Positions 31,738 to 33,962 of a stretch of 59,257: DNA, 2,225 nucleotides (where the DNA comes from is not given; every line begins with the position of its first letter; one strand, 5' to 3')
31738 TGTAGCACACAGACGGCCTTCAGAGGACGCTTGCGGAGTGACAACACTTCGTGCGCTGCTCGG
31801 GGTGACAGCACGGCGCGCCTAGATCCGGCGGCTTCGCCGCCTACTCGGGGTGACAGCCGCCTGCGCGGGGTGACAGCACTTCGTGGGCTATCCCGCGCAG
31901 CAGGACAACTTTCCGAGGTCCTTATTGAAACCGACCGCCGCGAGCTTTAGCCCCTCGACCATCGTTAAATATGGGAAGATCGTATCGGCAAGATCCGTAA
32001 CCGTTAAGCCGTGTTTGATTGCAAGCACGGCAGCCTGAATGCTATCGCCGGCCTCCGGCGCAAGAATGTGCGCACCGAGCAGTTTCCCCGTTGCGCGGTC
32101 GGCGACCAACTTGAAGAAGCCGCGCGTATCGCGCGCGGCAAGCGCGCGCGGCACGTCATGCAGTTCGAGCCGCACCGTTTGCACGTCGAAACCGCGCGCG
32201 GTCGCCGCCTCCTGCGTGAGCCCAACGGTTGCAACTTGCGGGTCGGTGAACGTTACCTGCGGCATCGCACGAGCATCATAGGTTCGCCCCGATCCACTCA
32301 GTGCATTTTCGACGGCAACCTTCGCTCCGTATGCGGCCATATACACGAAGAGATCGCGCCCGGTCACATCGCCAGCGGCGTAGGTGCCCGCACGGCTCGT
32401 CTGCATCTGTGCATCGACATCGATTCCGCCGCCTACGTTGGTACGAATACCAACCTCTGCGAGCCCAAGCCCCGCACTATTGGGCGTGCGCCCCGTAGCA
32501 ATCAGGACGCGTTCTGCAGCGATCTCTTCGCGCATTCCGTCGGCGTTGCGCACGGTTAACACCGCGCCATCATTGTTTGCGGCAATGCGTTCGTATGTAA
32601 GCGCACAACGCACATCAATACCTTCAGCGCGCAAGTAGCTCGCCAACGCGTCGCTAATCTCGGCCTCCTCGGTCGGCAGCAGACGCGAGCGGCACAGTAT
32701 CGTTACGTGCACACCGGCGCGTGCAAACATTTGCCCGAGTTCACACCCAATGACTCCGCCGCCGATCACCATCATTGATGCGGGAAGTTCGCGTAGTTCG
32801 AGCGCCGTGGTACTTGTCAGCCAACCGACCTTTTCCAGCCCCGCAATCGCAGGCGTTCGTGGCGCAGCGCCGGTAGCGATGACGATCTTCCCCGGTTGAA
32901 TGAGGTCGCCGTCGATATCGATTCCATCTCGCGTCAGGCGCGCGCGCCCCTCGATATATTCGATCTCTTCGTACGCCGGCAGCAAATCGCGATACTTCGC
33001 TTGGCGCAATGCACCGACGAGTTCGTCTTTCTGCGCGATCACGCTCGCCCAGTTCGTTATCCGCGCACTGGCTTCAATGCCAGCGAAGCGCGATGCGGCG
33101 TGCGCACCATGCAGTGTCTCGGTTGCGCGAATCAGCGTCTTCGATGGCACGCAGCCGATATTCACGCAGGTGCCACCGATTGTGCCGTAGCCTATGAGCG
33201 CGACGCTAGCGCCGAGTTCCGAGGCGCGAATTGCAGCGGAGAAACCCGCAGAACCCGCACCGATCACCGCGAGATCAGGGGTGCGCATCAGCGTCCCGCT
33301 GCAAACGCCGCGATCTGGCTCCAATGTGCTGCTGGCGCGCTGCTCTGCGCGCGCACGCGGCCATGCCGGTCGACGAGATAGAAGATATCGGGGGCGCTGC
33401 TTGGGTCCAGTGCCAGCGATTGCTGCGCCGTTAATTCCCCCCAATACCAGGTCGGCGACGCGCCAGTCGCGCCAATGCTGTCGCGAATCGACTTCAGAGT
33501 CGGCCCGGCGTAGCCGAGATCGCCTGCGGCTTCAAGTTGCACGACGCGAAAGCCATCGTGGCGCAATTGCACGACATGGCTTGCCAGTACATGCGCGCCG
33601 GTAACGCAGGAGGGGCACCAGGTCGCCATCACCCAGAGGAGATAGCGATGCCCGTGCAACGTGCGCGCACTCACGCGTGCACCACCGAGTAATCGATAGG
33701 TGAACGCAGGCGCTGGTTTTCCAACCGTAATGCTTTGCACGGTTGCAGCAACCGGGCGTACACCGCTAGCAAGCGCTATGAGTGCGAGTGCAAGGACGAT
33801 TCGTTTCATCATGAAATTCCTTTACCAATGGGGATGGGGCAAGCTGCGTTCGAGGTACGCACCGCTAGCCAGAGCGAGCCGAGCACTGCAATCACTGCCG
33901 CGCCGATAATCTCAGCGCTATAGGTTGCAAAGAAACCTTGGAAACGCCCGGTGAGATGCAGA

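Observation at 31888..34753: Non-canonical mer operon: ArsR-type regulator, CC-motif membrane protein, exported thioredoxin-fold protein and core-only MerA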

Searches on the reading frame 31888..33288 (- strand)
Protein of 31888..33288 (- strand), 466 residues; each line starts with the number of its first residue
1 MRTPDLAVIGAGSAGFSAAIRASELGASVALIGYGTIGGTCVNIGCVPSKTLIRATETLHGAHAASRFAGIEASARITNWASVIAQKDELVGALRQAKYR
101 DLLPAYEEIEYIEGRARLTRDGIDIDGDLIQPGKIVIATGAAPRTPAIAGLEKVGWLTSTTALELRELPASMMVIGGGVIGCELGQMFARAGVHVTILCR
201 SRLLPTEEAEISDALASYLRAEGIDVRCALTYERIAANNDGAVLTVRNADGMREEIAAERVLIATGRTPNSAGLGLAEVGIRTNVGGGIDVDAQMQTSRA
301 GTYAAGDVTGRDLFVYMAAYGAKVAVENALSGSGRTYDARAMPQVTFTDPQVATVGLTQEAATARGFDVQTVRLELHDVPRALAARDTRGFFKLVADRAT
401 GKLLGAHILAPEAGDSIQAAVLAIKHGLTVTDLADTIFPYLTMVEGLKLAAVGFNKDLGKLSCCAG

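Call 3: search_protein_families(library=pfam, proteins=[window:31888-33288:-], max_evalue=1)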
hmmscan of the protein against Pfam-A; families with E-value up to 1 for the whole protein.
window:31888-33288:- (466 aa): 19 families
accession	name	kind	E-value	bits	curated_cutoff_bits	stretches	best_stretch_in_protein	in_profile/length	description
PF07992.20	Pyr_redox_2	-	6.9e-59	200.1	26.1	1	5-313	2-278/291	Pyridine nucleotide-disulphide oxidoreductase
PF02852.28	Pyr_redox_dim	-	4.3e-33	114.2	25.3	1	342-450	1-109/110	Pyridine nucleotide-disulphide oxidoreductase, dimerisation domain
PF00070.33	Pyr_redox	-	1.5e-16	61.1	22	1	172-247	2-78/82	Pyridine nucleotide-disulphide oxidoreductase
PF13738.12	Pyr_redox_3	-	2e-10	40.9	30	1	8-306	2-305/305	Pyridine nucleotide-disulphide oxidoreductase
PF03486.20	HI0933_like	-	6e-08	32.9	50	2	5-34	2-31/244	HI0933-like protein Rossmann domain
PF01134.28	GIDA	-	1.6e-07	31.2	22.1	2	5-141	1-150/391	Glucose inhibited division protein A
PF01262.27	AlaDh_PNT_C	-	5.4e-06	26.4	23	2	6-31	31-56/214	Alanine dehydrogenase/PNT, C-terminal domain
PF12831.13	FAD_oxidored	-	9.9e-06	25.5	27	1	5-52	1-49/416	FAD dependent oxidoreductase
PF00890.30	FAD_binding_2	-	3e-05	23.9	20.4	2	5-35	1-31/414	FAD binding domain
PF02737.24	3HCDH_N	-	0.0035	17.7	22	1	173-240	3-72/180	3-hydroxyacyl-CoA dehydrogenase, NAD binding domain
PF01266.30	DAO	-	0.0036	17.3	27.9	2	5-42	1-41/353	FAD dependent oxidoreductase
PF13434.12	Lys_Orn_oxgnase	-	0.012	15.2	21.3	1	133-201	149-220/339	L-lysine 6-monooxygenase/L-ornithine 5-monooxygenase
PF13450.12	NAD_binding_8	-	0.063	14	21.9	1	8-41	1-35/68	NAD(P)-binding Rossmann-like domain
PF01210.29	NAD_Gly3P_dh_N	-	0.084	13.3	23.1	0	172-202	2-32/158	NAD-dependent glycerol-3-phosphate dehydrogenase N-terminus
PF01494.25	FAD_binding_3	-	0.17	11.5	22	1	172-201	4-33/349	FAD binding domain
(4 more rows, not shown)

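Call 4: search_protein_families(library=ncbifam, proteins=[window:31888-33288:-], max_evalue=1)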
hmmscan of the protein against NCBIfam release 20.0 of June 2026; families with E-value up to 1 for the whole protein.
window:31888-33288:- (466 aa): 103 families (the best 25 are shown)
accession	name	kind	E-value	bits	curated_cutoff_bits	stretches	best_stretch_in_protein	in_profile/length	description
TIGR02053.1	MerA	equivalog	1.2e-159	532.2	454.45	1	5-466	2-465/465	mercury(II) reductase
NF010311.1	PRK13748.1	subfamily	9.9e-134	447.2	600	1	5-466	99-560/560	mercury(II) reductase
TIGR01350.1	lipoamide_DH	equivalog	7.6e-109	364.5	408.8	1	5-452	3-452/461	dihydrolipoyl dehydrogenase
NF004991.0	PRK06370.1-3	subfamily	2e-104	349.9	620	1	5-457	37-490/509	FAD-containing oxidoreductase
NF004992.0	PRK06370.1-4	equivalog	3.4e-84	282.9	629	1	5-438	6-439/459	FAD-containing oxidoreductase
NF004776.0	PRK06116.1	equivalog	1.3e-81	274.9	480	1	5-437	6-436/450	glutathione-disulfide reductase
NF004947.0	PRK06292.2-5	equivalog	3.2e-81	273.6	592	1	2-437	2-441/474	dihydrolipoyl dehydrogenase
NF005884.0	PRK07846.1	equivalog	1.5e-79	267.7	501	1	1-436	1-432/454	mycothione reductase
NF004946.0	PRK06292.2-4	subfamily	4.1e-79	266.6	634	1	2-443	2-459/487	dihydrolipoyl dehydrogenase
NF004943.0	PRK06292.2-1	equivalog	8.8e-78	262.1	432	1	3-452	3-453/456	dihydrolipoyl dehydrogenase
NF040477.1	chlor_oxi_RclA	equivalog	8.4e-75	252.1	740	1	7-447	7-433/441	reactive chlorine resistance oxidoreductase RclA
NF004939.0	PRK06292.1-1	equivalog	1.5e-73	248.1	435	1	3-457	5-461/476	dihydrolipoyl dehydrogenase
TIGR01424.1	gluta_reduc_2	equivalog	4.3e-73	246.4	606.05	1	5-437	4-432/446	glutathione-disulfide reductase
NF005883.0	PRK07845.1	equivalog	4.9e-73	246.7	479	1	5-444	4-449/466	NAD(P)H-quinone dehydrogenase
NF041853.1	hythiocyan_redase_MerA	equivalog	1.8e-72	244.6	650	1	1-447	1-434/440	hypothiocyanous acid reductase MerA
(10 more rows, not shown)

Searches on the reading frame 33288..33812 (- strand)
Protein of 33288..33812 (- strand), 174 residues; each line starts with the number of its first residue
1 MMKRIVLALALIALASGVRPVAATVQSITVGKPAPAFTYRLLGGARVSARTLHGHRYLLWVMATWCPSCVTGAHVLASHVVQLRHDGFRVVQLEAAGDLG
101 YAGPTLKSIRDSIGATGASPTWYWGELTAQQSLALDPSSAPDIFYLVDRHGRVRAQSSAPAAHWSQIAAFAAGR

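Call 3: search_protein_families(library=pfam, proteins=[window:33288-33812:-], max_evalue=1)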
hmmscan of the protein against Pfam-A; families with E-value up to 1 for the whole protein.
window:33288-33812:- (174 aa): 2 families
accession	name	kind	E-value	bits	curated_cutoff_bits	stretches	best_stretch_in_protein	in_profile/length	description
PF00578.27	AhpC-TSA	-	6.3e-06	26.6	26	1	30-93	1-65/124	AhpC/TSA family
PF08534.16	Redoxin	-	1.3e-05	25.5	26.6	1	30-93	2-68/148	Redoxin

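Call 4: search_protein_families(library=ncbifam, proteins=[window:33288-33812:-], max_evalue=1)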
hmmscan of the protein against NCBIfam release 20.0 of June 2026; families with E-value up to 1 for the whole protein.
window:33288-33812:- (174 aa): 6 families
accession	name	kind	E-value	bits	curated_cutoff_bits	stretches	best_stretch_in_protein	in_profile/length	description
NF011941.0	PRK15412.1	equivalog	2.8e-06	27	359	1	16-108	29-118/185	thiol:disulfide interchange protein DsbE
NF002854.0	PRK03147.1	subfamily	1e-05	25.5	170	1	2-95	9-103/176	thiol-disulfide oxidoreductase ResA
TIGR00385.1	dsbE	subfamily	2.5e-05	24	123.15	1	23-158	29-155/173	DsbE family thiol:disulfide interchange protein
NF047696.1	ThlDiSintTplARhiz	equivalog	0.033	14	230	1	21-93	65-136/219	thiol:disulfide interchange protein TlpA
NF041054.1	WAxxUGC_long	equivalog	0.083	12.2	300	1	32-92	82-141/354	ResA-like WAxxUGC motif-containing protein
NF041202.1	StoA_CxxC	exception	0.18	11.7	210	1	3-71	4-69/163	endospore biogenesis thiol-disulfide oxidoreductase StoA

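Call 45: search_solved_structures(query=window:33288-33812:-, max_evalue=0.01, show_alignments=2)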
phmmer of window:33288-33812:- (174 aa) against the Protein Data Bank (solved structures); distinct sequences matched with E-value up to 0.01: 10.
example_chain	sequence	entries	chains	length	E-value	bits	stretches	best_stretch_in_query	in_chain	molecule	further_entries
2yp6_A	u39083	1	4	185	6.8e-05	26.3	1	22-79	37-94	THIOREDOXIN FAMILY PROTEIN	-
4hqz_A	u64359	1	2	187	7.3e-05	26.3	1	22-79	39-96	Thioredoxin family protein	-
3k8n_A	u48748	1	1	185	9.7e-05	25.9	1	17-109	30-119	Cytochrome c biogenesis protein ccmG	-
2b1k_A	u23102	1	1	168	0.00013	25.4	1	23-110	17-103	Thiol:disulfide interchange protein dsbE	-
3ha9_A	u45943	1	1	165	0.00014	25.4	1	34-81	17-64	uncharacterized Thioredoxin-like protein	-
2g0f_A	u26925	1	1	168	0.00026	24.4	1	23-107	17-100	Thiol:disulfide interchange protein dsbE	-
3or5_A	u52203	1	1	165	0.0023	21.4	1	30-71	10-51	Thiol:disulfide interchange protein, thioredoxin family protein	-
3kcm_A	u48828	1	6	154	0.0031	20.9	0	32-70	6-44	Thioredoxin family protein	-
3kh7_A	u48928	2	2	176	0.0034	20.8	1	25-71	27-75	Thiol:disulfide interchange protein dsbE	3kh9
4nmu_A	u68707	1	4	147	0.0067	19.9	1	22-95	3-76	Thiol-disulfide oxidoreductase ResA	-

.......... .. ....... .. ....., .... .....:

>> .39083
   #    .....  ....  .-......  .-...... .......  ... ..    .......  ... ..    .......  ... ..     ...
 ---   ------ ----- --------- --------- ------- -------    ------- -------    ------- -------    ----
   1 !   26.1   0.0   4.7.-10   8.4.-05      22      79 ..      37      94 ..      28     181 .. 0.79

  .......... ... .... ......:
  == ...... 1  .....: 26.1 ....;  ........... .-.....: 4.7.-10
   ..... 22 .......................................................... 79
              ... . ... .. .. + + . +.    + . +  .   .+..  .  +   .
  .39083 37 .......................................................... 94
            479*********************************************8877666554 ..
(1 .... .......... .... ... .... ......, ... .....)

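Call 92: predict_structure(protein=window:33288-33812:-)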
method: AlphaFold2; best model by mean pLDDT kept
length: 174 residues; sequences in the alignment: 1
mean_pLDDT: 37.4   pTM: 0.27
mean pLDDT of the five models: 37.4, 35.3, 33.4, 33.1, 31.8
residues with pLDDT >= 90: 0; 70-90: 0; 50-70: 15; < 50: 159
segments of 3 or more residues with pLDDT < 50: 16-174
pLDDT, mean of each block of 10 residues (from residue 1): 61 48 28 26 25 32 34 32 36 36 39 39 33 37 43 44 43 36
secondary structure, 60 per line:
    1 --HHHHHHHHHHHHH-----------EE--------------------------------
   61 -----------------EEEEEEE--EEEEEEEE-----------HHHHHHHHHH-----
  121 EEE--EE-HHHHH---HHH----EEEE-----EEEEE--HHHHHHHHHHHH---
elements in order: H3-15 E78-84 E87-94 H106-115 E121-123 H129-133 E144-147 E153-157 H160-171
